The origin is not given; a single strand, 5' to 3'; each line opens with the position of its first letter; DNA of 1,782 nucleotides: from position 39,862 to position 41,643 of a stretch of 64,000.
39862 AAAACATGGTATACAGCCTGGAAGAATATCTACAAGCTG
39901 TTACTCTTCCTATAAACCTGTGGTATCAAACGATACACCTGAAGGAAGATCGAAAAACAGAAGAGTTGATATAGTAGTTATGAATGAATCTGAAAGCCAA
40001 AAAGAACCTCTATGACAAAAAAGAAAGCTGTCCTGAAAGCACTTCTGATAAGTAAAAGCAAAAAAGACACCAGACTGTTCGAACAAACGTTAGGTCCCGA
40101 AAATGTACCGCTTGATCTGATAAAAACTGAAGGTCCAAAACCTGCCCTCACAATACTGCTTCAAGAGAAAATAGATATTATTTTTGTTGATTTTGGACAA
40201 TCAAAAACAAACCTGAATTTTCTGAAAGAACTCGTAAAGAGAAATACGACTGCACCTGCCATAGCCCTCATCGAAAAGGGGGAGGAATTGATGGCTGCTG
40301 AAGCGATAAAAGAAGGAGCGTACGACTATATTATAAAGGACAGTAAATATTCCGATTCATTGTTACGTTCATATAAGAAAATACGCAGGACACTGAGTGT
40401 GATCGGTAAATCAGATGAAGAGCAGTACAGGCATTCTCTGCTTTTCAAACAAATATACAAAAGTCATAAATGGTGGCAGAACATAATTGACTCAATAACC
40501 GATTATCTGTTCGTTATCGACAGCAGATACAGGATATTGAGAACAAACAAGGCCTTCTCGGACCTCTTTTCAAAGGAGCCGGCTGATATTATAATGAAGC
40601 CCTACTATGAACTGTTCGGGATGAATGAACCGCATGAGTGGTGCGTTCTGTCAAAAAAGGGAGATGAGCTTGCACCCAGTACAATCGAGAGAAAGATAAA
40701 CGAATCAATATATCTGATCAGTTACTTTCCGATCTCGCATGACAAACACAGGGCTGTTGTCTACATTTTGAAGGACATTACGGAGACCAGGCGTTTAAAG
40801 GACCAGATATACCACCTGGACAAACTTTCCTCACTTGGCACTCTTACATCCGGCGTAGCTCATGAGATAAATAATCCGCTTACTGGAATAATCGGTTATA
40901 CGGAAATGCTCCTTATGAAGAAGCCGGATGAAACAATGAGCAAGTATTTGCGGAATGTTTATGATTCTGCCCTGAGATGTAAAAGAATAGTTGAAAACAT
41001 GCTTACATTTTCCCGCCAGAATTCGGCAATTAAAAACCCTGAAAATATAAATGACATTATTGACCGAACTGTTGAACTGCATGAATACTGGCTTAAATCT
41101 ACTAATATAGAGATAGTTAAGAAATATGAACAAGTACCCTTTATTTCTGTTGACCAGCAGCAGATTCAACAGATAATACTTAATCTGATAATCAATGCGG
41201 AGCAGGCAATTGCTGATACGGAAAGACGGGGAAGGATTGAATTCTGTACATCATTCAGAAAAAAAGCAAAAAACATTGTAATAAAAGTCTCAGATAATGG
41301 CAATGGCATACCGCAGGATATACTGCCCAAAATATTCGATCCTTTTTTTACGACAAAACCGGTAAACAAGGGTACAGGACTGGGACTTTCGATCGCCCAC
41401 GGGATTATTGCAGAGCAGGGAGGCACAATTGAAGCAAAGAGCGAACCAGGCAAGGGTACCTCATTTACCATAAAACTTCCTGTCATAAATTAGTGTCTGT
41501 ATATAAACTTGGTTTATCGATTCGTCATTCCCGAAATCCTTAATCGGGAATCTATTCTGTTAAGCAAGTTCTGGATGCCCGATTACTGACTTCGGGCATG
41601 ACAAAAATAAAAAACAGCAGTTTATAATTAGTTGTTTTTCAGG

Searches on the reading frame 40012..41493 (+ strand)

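Call 30: search_protein_families(library=pfam, proteins=[window:40012-41493:+], max_evalue=0.0001)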
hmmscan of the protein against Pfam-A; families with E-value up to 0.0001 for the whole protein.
window:40012-41493:+ (493 aa): 6 families
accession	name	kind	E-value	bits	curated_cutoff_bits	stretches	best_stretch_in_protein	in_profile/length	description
PF02518.31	HATPase_c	-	1e-25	90.8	26.4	1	381-491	2-109/111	Histidine kinase-, DNA gyrase B-, and HSP90-like ATPase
PF00512.31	HisKA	-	7.7e-19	68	26.9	1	275-337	2-64/66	His Kinase A (phospho-acceptor) domain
PF13426.13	PAS_9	-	1.1e-08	35.7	27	1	165-258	3-103/103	PAS domain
PF00072.30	Response_reg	-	2.1e-06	28.3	30.2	1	38-112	27-102/111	Response regulator receiver domain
PF08448.16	PAS_4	-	2.5e-06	28.1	23.1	1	160-261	2-110/110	PAS fold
PF00989.32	PAS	-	1.4e-05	25.5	22.6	1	156-207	4-55/113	PAS fold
